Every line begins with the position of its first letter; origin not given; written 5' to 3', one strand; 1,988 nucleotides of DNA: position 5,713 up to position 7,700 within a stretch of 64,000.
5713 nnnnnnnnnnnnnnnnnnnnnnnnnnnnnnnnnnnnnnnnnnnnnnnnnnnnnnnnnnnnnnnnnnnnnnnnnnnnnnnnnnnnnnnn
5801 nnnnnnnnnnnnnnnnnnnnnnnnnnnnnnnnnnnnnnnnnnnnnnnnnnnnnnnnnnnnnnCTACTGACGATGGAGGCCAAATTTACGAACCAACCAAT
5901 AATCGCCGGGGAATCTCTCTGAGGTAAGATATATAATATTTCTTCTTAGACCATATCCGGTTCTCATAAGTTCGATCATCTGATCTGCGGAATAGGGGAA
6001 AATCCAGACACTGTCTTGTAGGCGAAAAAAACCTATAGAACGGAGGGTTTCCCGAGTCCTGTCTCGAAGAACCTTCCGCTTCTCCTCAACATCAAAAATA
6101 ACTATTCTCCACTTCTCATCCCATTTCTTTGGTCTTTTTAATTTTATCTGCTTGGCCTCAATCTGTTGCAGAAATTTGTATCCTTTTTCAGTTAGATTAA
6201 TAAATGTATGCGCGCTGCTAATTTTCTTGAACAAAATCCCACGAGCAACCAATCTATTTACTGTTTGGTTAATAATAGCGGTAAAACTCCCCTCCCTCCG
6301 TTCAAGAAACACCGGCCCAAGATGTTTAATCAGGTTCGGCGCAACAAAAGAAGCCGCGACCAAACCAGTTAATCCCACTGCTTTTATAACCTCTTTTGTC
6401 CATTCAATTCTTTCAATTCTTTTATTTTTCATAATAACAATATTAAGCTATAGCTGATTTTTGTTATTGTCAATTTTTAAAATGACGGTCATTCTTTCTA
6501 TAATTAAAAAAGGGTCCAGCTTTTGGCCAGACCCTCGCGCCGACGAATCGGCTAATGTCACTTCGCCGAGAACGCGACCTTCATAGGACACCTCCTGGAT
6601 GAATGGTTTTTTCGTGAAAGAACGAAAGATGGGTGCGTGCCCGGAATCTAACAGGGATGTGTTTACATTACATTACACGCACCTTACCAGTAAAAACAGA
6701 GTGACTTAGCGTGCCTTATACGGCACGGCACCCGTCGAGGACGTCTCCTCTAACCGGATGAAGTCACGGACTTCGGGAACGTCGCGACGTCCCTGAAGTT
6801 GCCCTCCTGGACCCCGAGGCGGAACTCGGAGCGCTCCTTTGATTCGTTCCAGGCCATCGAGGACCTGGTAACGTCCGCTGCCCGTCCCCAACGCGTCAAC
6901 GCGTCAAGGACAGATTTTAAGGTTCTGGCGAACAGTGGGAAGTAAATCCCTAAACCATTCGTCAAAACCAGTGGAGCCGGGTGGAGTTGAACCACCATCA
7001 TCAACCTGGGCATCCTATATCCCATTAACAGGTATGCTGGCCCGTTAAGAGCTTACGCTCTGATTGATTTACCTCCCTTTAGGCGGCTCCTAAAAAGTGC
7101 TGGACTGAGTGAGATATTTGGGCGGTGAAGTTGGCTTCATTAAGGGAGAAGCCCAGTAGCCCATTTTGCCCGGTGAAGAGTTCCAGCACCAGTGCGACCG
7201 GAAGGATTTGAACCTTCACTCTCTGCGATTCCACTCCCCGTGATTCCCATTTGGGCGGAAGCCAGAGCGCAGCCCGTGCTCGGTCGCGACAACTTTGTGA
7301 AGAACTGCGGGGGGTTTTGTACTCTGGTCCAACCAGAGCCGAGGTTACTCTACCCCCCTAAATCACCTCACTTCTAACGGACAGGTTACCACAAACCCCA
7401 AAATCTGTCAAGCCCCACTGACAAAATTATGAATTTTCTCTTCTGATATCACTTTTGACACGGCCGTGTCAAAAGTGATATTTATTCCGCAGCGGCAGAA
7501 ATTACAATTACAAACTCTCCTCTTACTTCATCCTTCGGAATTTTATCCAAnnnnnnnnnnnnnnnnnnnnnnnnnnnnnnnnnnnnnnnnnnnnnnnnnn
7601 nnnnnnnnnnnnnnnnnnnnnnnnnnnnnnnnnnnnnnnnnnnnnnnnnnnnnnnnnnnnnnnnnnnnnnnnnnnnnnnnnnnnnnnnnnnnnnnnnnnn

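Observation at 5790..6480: wHTH/Cas2-like regulator gene bracketed by identical nested-palindrome operators, one shared with the metG promoter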

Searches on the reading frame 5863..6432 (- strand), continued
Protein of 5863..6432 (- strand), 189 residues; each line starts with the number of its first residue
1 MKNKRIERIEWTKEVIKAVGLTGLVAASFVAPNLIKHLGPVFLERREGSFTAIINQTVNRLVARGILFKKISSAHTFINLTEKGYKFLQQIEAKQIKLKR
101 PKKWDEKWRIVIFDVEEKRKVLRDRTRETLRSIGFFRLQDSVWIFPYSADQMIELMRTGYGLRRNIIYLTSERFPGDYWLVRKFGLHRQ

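Call 54: predict_structure(alignment_id=A1)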
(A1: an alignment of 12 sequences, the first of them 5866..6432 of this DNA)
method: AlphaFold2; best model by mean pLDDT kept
length: 189 residues; sequences in the alignment: 12
mean_pLDDT: 73.8   pTM: 0.54
mean pLDDT of the five models: 73.8, 71.5, 70.0, 67.3, 62.6
residues with pLDDT >= 90: 36; 70-90: 79; 50-70: 51; < 50: 23
segments of 3 or more residues with pLDDT < 50: 23-45
pLDDT, mean of each block of 10 residues (from residue 1): 60 66 43 45 50 72 82 68 73 64 89 88 85 89 91 77 87 91 83
secondary structure, 60 per line:
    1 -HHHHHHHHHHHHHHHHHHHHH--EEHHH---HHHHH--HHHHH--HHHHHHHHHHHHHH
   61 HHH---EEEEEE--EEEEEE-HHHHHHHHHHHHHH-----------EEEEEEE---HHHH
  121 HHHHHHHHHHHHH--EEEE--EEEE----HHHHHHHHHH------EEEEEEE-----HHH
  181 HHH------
elements in order: H2-22 H33-37 H40-44 H47-63 E67-72 E75-80 H82-95 E107-113 H117-133 E136-139 E142-145 H150-159 E166-172 H178-183
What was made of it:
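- On PaaX family (TIGR02277 / Pfam PaaX, PaaX_M, PaaX_C): The AF2 confidence for residues 23-45 is below 50 (call 54).
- On Cas2 (CRISPR-associated): The AF2 topology is E107-113, H117-133, E136-139, E142-145, H150-159, E166-172 (call 54).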

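Call 57: fold_search(model_id=the predicted structure, library=pdb)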
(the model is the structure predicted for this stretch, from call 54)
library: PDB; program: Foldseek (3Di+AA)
matches with E <= 10: 1020; with E <= 0.001: 1
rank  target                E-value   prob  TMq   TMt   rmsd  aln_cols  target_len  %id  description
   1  8a39_AP1              5.5e-06  1.00  0.48  0.34   6.3       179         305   18  Crystal Structure of PaaX from Escherichia coli W (released 2023-07-05)
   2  3kfw                  6.2e-03  0.99  0.34  0.29   6.7       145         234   16  Uncharacterized protein Rv0674 from Mycobacterium tuberculosis (released 2009-12-01)
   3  5k5q_C                7.9e-03  1.00  0.34  0.68   2.4        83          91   19  Structure of AspA-DNA complex: novel centromere bindng protein-centromere complex (released 2016-06-01)
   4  4rs8_B                1.1e-02  1.00  0.35  0.75   2.4        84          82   18  Apo structure of novel pNOB8 plasmid centromere binding protein (released 2015-09-16)
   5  5zyf_D                1.5e-02  1.00  0.28  0.57   2.9        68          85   25  Crystal structure of Streptococcus pyogenes type II-A Cas2 (released 2018-08-15)
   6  5k5q_A                1.6e-02  1.00  0.35  0.70   2.4        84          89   18  Structure of AspA-DNA complex: novel centromere bindng protein-centromere complex (released 2016-06-01)
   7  2co5_A                1.6e-02  1.00  0.36  0.69   2.7        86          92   16  F93 FROM STIV, a winged-helix DNA-binding protein (released 2006-05-31)
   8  3l09_A                1.6e-02  0.97  0.38  0.30   7.6       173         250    9  Crystal structure of Putative transcriptional regulator (JANN_22DEC04_CONTIG27_REVISED_GENE3569) from Jannaschia sp. C (released 2010-01-12)
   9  2qvo                  2.0e-02  1.00  0.33  0.66   3.1        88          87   17  Crystal structure of AF1382 from Archaeoglobus fulgidus (released 2007-09-04)
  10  6jhz_A                2.0e-02  0.99  0.26  0.46   5.3        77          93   16  Crystal structure of cas2 (released 2020-03-25)
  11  6vz8_G                2.0e-02  0.38  0.21  0.23  18.0       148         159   14  Arabidopsis thaliana acetohydroxyacid synthase complex with valine bound (released 2020-07-15)
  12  5zyf_B                2.2e-02  1.00  0.32  0.63   3.6        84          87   21  Crystal structure of Streptococcus pyogenes type II-A Cas2 (released 2018-08-15)
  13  5zyf_F                2.2e-02  1.00  0.30  0.67   3.8        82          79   23  Crystal structure of Streptococcus pyogenes type II-A Cas2 (released 2018-08-15)
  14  3l09_D                2.4e-02  0.96  0.38  0.30   7.7       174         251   10  Crystal structure of Putative transcriptional regulator (JANN_22DEC04_CONTIG27_REVISED_GENE3569) from Jannaschia sp. C (released 2010-01-12)
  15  3exc                  2.5e-02  0.99  0.27  0.55   4.2        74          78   20  Structure of the RNA'se SSO8090 from Sulfolobus solfataricus (released 2008-11-11)
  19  5zyf_E                4.3e-02  0.99  0.30  0.62   3.3        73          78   18  Crystal structure of Streptococcus pyogenes type II-A Cas2 (released 2018-08-15)
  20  2ivy                  4.3e-02  0.99  0.28  0.52   4.1        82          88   17  Crystal structure of hypothetical protein sso1404 from Sulfolobus solfataricus P2 (released 2006-06-28)
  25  5zyf_C                5.2e-02  1.00  0.31  0.63   4.2        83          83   19  Crystal structure of Streptococcus pyogenes type II-A Cas2 (released 2018-08-15)
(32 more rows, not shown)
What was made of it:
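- On Cas2 (CRISPR-associated): Foldseek hits Cas2 structures 5zyf, 2ivy and 3exc (call 57).
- Checked: The AlphaFold2 model shows a beta-alpha-beta-beta-alpha-beta C-terminal domain, and Foldseek hits E. coli PaaX 8a39 (E 5.5e-6) and several Cas2 structures (calls 54, 57).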

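Call 76: search_protein_families(library=pfam, alignment_id=A3, max_evalue=0.00001)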
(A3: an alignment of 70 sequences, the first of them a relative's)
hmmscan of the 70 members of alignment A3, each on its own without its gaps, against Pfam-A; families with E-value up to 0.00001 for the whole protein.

A. member 1, L057:2972-3733:+ (254 aa): 1 family
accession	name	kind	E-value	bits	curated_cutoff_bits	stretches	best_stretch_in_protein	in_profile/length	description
PF00557.29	Peptidase_M24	-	1.6e-42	146.1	23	1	11-245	3-208/208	Metallopeptidase family M24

B. families by the number of members that match (of 70 scanned): 64 families (the first 25 are shown)
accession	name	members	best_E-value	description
PF00753.33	Lactamase_B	3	4.7e-13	Metallo-beta-lactamase superfamily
PF21090.3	P-loop_SecA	2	1.8e-77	SecA P-loop domain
PF03483.22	B3_4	2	1.6e-56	B3/4 domain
PF01195.25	Pept_tRNA_hydro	2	2e-54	Peptidyl-tRNA hydrolase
PF07516.18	SecA_SW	2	1.7e-43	SecA Wing and Scaffold domain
PF00557.29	Peptidase_M24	2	1.6e-42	Metallopeptidase family M24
PF02779.29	Transket_pyr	2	3.1e-40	Transketolase, pyrimidine binding domain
PF00338.27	Ribosomal_S10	2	2.8e-32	Ribosomal protein S10p/S20e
PF00294.29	PfkB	2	5.1e-32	pfkB family carbohydrate kinase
PF01351.25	RNase_HII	2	4.5e-31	Ribonuclease HII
PF13483.12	Lactamase_B_3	2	7e-30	Beta-lactamase superfamily domain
PF02780.25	Transketolase_C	2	2.3e-25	Transketolase, C-terminal domain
PF01368.27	DHH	2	1.1e-18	DHH family, N-terminal domain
PF17768.7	RecJ_OB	2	2.7e-18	RecJ OB domain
PF03484.21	B5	2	3.8e-18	tRNA synthetase B5 domain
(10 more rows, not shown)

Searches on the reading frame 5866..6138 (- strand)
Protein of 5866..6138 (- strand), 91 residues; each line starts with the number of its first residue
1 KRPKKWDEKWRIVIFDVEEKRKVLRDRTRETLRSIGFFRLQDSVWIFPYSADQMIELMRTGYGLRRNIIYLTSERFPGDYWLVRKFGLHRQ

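Call 83: search_solved_structures(query=window:5866-6138:-, max_evalue=10, show_alignments=4)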
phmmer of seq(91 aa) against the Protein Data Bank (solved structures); distinct sequences matched with E-value up to 10: 0.
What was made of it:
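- Tried and rejected: No hits (call 83).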

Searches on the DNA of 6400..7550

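Call 12: search_rna_families(source=window, start=6400, end=7550, threshold=evalue, max_evalue=1)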
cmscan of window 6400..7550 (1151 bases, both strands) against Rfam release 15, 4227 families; matches with E-value up to 1: 4.
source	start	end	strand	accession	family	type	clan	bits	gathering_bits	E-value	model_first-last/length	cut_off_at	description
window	7192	7262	+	RF04354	Plastid-ycf2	Cis-reg;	-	19.2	65.7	0.59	1-75/75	no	Plastid-ycf2 5UTR RNA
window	6971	7014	+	RF04354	Plastid-ycf2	Cis-reg;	-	18.7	65.7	0.81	1-75/75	no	Plastid-ycf2 5UTR RNA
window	6883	6996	-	RF04321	tmRNA_permuted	Gene;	-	15.7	47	0.98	36-93/213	no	permuted transfer-messenger RNA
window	6969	7090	-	RF00023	tmRNA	Gene;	CL00001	14.7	47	0.0015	1-374/374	no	transfer-messenger RNA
